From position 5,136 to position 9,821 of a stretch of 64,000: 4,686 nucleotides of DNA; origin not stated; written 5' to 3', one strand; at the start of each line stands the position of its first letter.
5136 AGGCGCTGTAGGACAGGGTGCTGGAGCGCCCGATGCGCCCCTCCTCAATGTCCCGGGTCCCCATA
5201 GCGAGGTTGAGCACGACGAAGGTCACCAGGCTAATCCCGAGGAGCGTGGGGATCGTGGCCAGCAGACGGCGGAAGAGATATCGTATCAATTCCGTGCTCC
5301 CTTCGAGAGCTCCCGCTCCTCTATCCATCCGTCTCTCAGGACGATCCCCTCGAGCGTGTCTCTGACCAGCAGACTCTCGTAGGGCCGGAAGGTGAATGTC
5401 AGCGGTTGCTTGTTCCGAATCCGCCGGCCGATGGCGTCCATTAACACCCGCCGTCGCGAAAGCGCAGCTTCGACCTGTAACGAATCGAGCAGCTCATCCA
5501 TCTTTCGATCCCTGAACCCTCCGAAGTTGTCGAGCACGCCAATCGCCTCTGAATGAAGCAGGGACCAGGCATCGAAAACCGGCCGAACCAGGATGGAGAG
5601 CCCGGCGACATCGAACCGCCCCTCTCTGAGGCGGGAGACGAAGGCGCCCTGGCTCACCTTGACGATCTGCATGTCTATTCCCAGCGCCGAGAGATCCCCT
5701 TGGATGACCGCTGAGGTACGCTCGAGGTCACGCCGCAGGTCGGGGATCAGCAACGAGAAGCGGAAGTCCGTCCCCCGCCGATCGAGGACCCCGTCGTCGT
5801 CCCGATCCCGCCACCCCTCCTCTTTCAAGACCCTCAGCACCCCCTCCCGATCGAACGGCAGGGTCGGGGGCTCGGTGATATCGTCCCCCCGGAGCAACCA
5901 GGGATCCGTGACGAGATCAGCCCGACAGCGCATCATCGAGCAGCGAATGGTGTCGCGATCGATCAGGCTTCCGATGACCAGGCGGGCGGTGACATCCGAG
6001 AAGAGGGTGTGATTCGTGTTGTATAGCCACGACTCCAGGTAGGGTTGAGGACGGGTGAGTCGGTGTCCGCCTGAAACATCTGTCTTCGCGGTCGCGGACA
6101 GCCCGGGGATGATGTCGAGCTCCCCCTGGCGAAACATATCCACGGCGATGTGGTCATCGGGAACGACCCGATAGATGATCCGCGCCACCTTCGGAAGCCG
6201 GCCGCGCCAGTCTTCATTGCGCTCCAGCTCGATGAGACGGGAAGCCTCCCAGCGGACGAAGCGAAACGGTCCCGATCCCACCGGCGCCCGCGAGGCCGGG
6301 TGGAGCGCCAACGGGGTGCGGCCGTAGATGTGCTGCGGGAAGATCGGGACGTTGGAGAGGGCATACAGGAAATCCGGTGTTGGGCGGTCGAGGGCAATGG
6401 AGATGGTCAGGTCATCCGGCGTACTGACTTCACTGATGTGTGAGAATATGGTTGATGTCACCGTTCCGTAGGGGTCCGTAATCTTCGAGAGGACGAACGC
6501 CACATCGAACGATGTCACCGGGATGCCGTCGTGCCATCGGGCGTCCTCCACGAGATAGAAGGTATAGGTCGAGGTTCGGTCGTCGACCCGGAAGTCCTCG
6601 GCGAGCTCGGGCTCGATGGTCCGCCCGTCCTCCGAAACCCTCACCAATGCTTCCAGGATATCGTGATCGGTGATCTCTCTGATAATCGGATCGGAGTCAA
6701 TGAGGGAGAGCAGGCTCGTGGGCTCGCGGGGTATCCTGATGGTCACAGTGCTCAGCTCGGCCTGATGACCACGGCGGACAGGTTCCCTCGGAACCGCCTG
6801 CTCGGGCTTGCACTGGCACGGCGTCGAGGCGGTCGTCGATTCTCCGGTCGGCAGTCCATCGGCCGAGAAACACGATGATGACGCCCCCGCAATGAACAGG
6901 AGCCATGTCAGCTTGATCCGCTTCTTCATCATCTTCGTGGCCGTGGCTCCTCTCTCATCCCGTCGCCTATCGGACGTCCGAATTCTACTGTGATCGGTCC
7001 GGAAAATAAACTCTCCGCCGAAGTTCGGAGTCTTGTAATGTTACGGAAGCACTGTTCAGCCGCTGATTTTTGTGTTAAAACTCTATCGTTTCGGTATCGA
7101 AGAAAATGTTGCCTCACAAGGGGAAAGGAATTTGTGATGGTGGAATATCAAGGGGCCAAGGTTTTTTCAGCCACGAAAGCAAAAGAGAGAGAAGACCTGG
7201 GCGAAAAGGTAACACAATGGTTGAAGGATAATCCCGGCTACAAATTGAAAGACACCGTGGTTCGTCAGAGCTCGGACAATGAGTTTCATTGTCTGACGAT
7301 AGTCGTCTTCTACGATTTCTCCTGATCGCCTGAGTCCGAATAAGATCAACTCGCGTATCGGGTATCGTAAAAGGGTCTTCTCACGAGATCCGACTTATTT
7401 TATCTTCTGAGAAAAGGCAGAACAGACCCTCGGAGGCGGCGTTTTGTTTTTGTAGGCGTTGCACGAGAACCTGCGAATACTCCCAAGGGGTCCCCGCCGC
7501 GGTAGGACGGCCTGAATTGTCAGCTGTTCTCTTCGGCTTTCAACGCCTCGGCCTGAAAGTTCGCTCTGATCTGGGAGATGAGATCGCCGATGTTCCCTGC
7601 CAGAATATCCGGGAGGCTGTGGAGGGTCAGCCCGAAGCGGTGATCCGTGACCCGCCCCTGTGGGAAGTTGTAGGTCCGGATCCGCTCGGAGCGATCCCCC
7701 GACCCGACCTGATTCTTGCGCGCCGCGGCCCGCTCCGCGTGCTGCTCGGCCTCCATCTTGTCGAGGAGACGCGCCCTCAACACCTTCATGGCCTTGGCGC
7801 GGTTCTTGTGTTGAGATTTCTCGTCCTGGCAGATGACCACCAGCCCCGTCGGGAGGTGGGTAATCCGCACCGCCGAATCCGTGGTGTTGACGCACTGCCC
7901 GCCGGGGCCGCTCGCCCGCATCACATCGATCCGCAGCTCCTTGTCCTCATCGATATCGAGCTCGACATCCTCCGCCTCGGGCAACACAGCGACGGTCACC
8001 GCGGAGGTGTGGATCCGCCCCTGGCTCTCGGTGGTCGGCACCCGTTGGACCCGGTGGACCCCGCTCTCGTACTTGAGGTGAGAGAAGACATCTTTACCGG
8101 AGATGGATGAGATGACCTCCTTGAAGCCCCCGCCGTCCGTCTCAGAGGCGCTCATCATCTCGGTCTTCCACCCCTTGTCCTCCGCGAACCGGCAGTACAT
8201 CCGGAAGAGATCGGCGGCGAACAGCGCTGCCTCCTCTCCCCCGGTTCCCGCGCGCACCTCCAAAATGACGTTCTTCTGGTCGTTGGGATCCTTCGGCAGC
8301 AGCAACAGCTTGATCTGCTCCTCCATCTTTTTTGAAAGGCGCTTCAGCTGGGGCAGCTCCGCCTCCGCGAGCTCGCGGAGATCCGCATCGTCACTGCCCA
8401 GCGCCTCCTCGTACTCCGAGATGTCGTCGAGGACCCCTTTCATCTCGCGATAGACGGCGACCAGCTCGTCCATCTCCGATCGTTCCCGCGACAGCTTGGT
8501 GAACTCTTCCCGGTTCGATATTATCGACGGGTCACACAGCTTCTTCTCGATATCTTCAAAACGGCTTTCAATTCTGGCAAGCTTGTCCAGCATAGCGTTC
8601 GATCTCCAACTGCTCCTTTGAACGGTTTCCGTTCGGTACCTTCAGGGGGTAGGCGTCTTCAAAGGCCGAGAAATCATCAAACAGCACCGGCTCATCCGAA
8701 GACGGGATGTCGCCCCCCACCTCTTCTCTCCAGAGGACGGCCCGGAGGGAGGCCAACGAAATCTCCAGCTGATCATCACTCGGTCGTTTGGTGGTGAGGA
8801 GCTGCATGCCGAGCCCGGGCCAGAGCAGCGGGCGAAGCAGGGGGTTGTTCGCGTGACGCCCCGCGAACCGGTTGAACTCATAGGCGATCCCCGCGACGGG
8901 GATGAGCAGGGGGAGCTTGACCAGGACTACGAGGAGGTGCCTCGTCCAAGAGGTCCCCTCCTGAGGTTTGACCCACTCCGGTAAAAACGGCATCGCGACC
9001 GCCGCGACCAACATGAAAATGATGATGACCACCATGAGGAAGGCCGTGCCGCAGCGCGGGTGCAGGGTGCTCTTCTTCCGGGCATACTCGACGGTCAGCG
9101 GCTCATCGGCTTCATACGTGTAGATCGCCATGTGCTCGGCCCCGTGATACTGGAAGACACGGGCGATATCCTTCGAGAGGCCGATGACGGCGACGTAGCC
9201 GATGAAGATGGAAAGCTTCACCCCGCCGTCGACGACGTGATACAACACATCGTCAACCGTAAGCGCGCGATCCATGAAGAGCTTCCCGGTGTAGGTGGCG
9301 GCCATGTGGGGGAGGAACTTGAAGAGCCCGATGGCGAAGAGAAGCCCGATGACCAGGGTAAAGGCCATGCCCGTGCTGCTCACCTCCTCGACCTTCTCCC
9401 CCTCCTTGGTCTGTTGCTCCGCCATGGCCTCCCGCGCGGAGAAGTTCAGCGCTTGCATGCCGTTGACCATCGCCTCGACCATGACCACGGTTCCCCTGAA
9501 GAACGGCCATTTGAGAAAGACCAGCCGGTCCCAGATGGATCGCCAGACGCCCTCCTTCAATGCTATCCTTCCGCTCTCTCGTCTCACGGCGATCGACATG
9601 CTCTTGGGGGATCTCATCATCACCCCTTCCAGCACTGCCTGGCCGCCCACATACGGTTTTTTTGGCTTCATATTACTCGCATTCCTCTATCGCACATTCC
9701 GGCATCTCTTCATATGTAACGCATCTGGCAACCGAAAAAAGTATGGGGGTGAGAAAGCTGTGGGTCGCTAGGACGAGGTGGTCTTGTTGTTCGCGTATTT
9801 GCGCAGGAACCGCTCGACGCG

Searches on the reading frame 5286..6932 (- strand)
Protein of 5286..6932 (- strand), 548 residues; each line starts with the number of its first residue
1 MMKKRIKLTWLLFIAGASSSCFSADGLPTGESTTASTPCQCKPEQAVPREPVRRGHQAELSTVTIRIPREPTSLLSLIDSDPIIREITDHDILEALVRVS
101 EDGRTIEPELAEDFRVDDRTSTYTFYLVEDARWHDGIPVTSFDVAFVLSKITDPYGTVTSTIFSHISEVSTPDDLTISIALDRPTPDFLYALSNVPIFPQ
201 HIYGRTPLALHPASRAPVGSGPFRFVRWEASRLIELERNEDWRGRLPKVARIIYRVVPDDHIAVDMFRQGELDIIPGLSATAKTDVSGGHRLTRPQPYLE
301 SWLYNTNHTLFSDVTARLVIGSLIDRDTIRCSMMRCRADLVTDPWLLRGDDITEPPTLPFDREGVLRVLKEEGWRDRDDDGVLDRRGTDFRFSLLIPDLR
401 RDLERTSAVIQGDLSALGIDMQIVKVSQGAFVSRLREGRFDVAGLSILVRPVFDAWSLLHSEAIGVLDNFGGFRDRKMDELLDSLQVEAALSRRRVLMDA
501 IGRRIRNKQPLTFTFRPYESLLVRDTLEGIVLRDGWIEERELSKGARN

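Call 73: search_protein_families(library=pfam, proteins=[window:5286-6932:-], max_evalue=0.001)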
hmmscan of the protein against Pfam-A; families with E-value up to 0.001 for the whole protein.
window:5286-6932:- (548 aa): 1 family
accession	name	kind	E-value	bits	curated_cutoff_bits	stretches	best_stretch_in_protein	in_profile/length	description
PF00496.27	SBP_bac_5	-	2.8e-59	201.6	32.4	1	105-447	1-346/368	Bacterial extracellular solute-binding proteins, family 5 Middle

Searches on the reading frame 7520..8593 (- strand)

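Call 73: search_protein_families(library=pfam, proteins=[window:7520-8593:-], max_evalue=0.001)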
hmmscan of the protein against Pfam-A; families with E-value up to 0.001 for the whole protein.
window:7520-8593:- (357 aa): 3 families
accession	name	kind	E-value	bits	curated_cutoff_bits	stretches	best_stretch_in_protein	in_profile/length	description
PF03462.23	PCRF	-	8.8e-76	254.5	24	1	8-201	1-194/194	PCRF domain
PF00472.26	RF-1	-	1.7e-43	147.7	35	1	209-319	2-116/116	RF-1 domain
PF16326.10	ABC_tran_CTD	-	0.0002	21.9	32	1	3-44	15-56/69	ABC transporter C-terminal domain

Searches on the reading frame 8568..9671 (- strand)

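Call 73: search_protein_families(library=pfam, proteins=[window:8568-9671:-], max_evalue=0.001)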
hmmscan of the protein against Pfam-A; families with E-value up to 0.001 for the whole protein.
window:8568-9671:- (367 aa): 1 family
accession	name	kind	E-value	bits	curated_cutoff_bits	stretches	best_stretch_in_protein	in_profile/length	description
PF07136.16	DUF1385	-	1e-73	247.8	22.1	1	55-313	1-225/227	Protein of unknown function (DUF1385)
